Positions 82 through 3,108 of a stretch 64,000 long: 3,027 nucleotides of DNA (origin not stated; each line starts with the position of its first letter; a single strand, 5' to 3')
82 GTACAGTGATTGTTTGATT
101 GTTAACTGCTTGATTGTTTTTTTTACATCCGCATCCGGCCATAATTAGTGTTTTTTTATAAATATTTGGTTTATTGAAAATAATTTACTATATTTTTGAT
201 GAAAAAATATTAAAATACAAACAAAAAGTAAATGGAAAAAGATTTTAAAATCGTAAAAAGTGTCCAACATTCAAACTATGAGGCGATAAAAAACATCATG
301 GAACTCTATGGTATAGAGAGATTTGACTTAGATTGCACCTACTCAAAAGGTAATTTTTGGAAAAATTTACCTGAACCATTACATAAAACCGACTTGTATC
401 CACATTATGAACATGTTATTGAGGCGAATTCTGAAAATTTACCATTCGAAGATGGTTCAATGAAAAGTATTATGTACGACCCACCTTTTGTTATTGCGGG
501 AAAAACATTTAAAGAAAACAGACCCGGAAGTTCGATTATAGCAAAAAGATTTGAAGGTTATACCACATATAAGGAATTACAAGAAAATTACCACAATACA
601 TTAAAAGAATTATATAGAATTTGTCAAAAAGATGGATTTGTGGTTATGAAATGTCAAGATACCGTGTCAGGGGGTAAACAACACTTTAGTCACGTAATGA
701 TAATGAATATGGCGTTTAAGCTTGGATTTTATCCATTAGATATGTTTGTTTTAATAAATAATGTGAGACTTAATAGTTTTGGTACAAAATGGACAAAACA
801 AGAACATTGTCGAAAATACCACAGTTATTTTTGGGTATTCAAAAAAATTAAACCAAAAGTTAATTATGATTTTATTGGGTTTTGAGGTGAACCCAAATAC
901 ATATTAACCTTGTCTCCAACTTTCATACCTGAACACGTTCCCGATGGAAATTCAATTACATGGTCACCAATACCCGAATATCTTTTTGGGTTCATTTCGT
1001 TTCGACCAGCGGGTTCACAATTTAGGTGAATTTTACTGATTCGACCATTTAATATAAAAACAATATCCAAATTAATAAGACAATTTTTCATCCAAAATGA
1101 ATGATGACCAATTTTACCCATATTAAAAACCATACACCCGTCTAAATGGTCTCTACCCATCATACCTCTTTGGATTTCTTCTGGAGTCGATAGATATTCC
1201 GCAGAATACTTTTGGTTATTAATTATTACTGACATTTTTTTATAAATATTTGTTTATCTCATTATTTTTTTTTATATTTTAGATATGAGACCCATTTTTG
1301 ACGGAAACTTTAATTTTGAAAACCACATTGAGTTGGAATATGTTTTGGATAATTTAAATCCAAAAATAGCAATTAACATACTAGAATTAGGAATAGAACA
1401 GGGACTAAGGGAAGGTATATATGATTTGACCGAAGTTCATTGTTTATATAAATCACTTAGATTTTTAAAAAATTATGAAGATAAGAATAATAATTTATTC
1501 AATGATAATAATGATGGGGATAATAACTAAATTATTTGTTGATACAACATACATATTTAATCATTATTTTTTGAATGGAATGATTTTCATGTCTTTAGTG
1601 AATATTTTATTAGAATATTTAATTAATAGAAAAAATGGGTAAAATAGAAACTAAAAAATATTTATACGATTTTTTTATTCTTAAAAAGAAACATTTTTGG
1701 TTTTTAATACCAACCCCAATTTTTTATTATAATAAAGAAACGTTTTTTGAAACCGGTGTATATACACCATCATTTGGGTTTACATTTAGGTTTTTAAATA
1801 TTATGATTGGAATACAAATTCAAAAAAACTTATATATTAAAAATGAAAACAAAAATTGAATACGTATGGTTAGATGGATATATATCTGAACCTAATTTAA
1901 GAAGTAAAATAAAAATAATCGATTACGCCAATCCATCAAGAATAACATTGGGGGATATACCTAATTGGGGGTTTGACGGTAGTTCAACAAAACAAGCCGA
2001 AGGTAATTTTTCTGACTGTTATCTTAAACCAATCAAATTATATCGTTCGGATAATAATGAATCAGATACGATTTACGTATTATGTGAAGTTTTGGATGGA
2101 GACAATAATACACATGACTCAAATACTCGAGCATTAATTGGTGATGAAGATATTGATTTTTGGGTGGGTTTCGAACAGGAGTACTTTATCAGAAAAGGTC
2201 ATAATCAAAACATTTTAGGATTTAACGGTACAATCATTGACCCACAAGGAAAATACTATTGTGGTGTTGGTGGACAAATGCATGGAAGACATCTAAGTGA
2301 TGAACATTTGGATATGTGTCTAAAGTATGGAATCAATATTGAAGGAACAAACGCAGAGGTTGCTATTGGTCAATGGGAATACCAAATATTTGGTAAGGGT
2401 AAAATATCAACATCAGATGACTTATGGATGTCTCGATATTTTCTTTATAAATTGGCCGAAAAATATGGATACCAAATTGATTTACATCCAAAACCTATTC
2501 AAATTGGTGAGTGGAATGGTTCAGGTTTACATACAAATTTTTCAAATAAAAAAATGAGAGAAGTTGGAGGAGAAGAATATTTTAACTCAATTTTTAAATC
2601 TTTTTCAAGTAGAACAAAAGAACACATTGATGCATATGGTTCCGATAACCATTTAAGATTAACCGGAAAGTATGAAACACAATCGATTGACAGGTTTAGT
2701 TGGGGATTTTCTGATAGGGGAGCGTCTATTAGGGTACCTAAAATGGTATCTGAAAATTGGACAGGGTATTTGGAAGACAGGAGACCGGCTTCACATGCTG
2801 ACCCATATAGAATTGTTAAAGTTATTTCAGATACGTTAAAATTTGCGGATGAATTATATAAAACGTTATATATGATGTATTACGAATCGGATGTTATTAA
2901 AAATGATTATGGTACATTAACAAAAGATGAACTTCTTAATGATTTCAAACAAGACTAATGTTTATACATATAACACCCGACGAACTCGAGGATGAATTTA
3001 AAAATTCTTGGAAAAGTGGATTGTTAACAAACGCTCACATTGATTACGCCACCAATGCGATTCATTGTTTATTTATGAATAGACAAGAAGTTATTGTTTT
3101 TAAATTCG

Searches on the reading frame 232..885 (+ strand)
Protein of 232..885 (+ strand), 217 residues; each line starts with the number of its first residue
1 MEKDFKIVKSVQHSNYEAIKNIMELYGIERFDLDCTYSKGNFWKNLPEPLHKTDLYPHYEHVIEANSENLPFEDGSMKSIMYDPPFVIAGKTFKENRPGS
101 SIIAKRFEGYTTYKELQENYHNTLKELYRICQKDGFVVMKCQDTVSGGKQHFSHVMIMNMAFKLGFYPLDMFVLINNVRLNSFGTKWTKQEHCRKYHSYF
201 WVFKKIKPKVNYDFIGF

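Call 20: search_protein_families(library=pfam, proteins=[window:232-885:+], max_evalue=0.001)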
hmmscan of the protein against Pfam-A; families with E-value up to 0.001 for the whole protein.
window:232-885:+ (217 aa): 1 family
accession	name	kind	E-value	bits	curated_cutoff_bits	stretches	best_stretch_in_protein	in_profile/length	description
PF01555.25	N6_N4_Mtase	-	8.5e-07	29.6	26.7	1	79-211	3-114/221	DNA methylase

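Call 27: find_encoding_contigs(protein=window:232-885:+, flank=10000, max_places=4)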
Protein window:232-885:+ (217 aa): 23 contigs read that carry it; 4 places shown.
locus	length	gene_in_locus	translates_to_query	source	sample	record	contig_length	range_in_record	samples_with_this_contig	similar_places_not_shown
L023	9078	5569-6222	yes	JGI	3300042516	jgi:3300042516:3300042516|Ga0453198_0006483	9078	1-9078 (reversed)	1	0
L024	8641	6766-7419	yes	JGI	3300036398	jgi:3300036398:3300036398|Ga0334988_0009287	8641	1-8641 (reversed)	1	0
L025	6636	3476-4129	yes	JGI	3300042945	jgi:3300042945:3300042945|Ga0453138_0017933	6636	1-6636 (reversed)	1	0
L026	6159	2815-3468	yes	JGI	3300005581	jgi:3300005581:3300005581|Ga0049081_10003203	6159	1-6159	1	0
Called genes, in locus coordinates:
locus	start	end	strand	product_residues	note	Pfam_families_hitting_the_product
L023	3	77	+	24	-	?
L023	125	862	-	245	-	PF01266:DAO, PF13450:NAD_binding_8 (weak)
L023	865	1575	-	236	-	-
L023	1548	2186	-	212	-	PF05050:Methyltransf_21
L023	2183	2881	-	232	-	-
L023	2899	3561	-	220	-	-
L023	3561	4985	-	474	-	PF00535:Glycos_transf_2 (faint), PF13712:Glyco_tranf_2_5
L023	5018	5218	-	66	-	-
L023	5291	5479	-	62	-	-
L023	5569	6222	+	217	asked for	PF01555:N6_N4_Mtase (weak)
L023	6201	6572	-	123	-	PF02643:DUF192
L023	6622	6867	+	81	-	-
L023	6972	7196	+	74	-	-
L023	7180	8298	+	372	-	PF03951:Gln-synt_N, PF00120:Gln-synt_C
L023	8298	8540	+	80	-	-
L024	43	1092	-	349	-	-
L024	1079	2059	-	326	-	PF01266:DAO, PF13450:NAD_binding_8 (faint)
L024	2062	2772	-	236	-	-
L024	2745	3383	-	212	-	PF05050:Methyltransf_21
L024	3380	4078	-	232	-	-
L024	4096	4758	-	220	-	-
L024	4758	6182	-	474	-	PF00535:Glycos_transf_2 (faint), PF13712:Glyco_tranf_2_5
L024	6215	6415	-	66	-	-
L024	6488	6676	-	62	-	-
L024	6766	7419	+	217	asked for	PF01555:N6_N4_Mtase (weak)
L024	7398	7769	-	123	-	PF02643:DUF192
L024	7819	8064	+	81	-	-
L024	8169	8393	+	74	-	-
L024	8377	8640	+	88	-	?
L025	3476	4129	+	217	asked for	PF01555:N6_N4_Mtase (weak)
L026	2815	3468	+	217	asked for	PF01555:N6_N4_Mtase (weak)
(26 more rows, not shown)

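Call 54: find_related_loci(query=L024:43-1092:-, collection=metagenome_contigs, flank=10000)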
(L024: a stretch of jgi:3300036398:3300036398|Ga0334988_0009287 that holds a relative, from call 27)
Query L024:43-1092:- (349 aa) in metagenome_contigs; peptide patterns used: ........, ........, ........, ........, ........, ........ (x = any residue, [..] = any of these).
126 stretches matched a pattern; 4 encode a relative of the query (tblastn E <= 1e-3); 4 distinct loci.
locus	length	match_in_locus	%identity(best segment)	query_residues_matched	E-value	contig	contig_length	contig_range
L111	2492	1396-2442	100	1-349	0e+0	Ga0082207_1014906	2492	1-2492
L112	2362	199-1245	97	1-349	0e+0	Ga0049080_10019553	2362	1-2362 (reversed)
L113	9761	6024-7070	64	1-349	6e-151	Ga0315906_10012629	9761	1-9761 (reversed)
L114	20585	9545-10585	66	1-349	6e-155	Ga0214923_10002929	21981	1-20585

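Call 57: search_protein_families(library=pfam, proteins=[L114:5438-6862:+, L114:6862-7524:+, L114:7521-8243:+, L114:8851-9558:+, L114:9545-10588:+, L114:10576-11589:+, L114:11586-12353:+, L114:12334-13095:+, L114:13715-14791:-, L114:15081-15980:-], max_evalue=0.01)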
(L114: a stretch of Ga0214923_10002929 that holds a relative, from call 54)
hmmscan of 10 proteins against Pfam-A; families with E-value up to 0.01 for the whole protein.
L114:5438-6862:+ (474 aa): 2 families
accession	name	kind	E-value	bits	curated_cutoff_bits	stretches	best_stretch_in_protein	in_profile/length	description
PF13712.12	Glyco_tranf_2_5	-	1.6e-30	106.8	27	1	13-212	16-210/210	Glycosyltransferase like family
PF00535.33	Glycos_transf_2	-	0.00013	22.4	23.3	1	21-104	50-128/168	Glycosyl transferase family 2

L114:6862-7524:+ (220 aa): 0 families

L114:7521-8243:+ (240 aa): 0 families

L114:8851-9558:+ (235 aa): 1 family
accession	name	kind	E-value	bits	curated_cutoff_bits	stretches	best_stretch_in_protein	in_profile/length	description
PF01762.27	Galactosyl_T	-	0.00054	20.2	23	1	137-179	145-187/195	Galactosyltransferase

L114:9545-10588:+ (347 aa): 0 families

L114:10576-11589:+ (337 aa): 4 families
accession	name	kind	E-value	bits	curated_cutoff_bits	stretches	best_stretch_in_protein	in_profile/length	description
PF01266.30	DAO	-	3.9e-10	40.2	27.9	1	5-72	1-71/353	FAD dependent oxidoreductase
PF13450.12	NAD_binding_8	-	1.4e-06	28.9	21.9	1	8-60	1-56/68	NAD(P)-binding Rossmann-like domain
PF07992.20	Pyr_redox_2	-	0.0019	18.1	26.1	1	5-48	144-188/291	Pyridine nucleotide-disulphide oxidoreductase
PF00070.33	Pyr_redox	-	0.0054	17.7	22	0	5-38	1-35/82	Pyridine nucleotide-disulphide oxidoreductase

L114:11586-12353:+ (255 aa): 1 family
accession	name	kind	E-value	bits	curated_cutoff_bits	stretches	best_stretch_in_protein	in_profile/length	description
PF01370.27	Epimerase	-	0.0099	15.8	20.9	0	57-142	86-176/240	NAD dependent epimerase/dehydratase family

L114:12334-13095:+ (253 aa): 1 family
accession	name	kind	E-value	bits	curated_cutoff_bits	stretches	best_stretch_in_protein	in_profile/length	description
PF01261.30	AP_endonuc_2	-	3.9e-17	63.2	31.1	1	21-235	3-229/249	Xylose isomerase-like TIM barrel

L114:13715-14791:- (358 aa): 3 families
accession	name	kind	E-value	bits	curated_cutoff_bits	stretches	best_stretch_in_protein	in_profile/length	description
PF00004.35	AAA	-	1.6e-09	38.7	21.2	1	189-307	1-126/131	ATPase family associated with various cellular activities (AAA)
PF13401.12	AAA_22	-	0.00083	20.1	27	1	185-219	4-40/130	AAA domain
PF13191.12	AAA_16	-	0.0016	19.4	32.6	1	183-225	19-63/167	AAA ATPase domain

L114:15081-15980:- (299 aa): 1 family
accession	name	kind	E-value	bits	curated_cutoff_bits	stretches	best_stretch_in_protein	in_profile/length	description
PF02086.21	MethyltransfD12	-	6.3e-20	72.4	22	1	7-248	1-239/253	D12 class N6 adenine-specific DNA methyltransferase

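Call 59: search_solved_structures(query=L114:11586-12350:+, max_evalue=1, show_alignments=2)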
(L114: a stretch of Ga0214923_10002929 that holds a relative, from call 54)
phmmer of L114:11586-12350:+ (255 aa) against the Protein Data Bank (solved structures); distinct sequences matched with E-value up to 1: 2.
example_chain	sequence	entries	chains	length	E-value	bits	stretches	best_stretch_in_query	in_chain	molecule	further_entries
3ehe_A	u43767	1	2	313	0.19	14.3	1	67-153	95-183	UDP-glucose 4-epimerase (GalE-1)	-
3sip_A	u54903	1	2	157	0.67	12.5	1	98-176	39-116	Caspase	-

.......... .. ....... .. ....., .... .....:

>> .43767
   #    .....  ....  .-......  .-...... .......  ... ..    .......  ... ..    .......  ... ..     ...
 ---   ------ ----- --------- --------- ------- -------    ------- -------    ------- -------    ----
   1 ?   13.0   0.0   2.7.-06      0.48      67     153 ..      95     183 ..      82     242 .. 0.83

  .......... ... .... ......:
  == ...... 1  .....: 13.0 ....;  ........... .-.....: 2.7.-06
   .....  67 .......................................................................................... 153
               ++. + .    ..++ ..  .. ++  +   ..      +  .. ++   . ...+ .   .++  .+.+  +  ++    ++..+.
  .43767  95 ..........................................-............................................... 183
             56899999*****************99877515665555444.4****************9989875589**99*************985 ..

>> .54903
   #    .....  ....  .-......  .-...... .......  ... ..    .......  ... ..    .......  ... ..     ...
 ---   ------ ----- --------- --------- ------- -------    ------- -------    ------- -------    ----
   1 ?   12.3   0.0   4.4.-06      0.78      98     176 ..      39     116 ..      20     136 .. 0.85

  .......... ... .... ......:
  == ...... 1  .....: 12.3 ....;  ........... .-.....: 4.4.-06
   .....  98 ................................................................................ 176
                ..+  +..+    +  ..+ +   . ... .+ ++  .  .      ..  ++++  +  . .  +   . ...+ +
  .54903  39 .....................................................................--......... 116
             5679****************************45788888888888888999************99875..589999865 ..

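Call 60: search_solved_structures(query=L114:12334-13092:+, max_evalue=0.01)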
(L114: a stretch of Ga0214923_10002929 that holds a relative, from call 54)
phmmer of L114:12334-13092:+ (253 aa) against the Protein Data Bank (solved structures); distinct sequences matched with E-value up to 0.01: 4.
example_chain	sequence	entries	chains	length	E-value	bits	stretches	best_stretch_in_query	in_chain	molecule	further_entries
6wn6_A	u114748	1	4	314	4.8e-06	29.4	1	118-234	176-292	3-keto-D-glucoside 4-epimerase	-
3vnk_A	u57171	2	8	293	4.8e-06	29.4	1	113-234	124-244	Xylose isomerase domain protein TIM barrel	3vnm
3vni_A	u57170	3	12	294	4.8e-06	29.4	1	113-234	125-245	Xylose isomerase domain protein TIM barrel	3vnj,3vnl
7e9w_A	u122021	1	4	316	6e-06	29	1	113-234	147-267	D-psicose 3-epimerase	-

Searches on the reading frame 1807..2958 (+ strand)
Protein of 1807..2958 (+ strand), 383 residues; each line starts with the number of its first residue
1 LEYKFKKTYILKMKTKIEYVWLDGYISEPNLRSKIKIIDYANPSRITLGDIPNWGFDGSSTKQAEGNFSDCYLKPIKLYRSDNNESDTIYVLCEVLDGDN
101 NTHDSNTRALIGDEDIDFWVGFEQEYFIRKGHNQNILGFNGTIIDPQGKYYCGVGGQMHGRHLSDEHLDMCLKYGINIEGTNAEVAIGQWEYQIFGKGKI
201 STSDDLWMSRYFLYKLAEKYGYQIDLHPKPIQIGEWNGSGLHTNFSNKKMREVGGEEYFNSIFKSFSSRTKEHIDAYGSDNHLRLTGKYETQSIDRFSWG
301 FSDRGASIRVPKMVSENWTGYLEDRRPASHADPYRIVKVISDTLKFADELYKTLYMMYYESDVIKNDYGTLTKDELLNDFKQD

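Call 20: search_protein_families(library=pfam, proteins=[window:1807-2958:+], max_evalue=0.001)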
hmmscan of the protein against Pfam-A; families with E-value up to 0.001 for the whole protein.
window:1807-2958:+ (383 aa): 2 families
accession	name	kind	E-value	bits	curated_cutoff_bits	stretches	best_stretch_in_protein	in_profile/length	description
PF00120.29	Gln-synt_C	-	1.2e-17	64.5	24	1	112-246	16-155/344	Glutamine synthetase, catalytic domain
PF03951.24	Gln-synt_N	-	4.2e-08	33.1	33.4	1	16-97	4-81/82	Glutamine synthetase, beta-Grasp domain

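Call 76: search_protein_families(library=ncbifam, proteins=[window:1807-2958:+], max_evalue=0.00001)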
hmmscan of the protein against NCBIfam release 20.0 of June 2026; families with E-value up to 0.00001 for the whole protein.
window:1807-2958:+ (383 aa): 5 families
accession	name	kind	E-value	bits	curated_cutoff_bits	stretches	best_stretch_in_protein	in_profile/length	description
NF041605.1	gln_syn_GlnII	equivalog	7.9e-97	324.4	500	1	13-344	1-328/333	glutamine synthetase GlnII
TIGR00653.1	GlnA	equivalog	1.1e-12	47.4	429.15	1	151-335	174-364/462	type I glutamate--ammonia ligase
TIGR03105.1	gln_synth_III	equivalog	1.5e-07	30.3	469.6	1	112-248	109-242/435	type III glutamate--ammonia ligase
NF045547.1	GGputSyn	equivalog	1.9e-06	26.9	650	1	85-334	88-346/438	gamma-glutamylputrescine synthetase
NF007006.0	PRK09469.1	equivalog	2.1e-06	26.6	845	1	173-336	202-371/469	glutamate--ammonia ligase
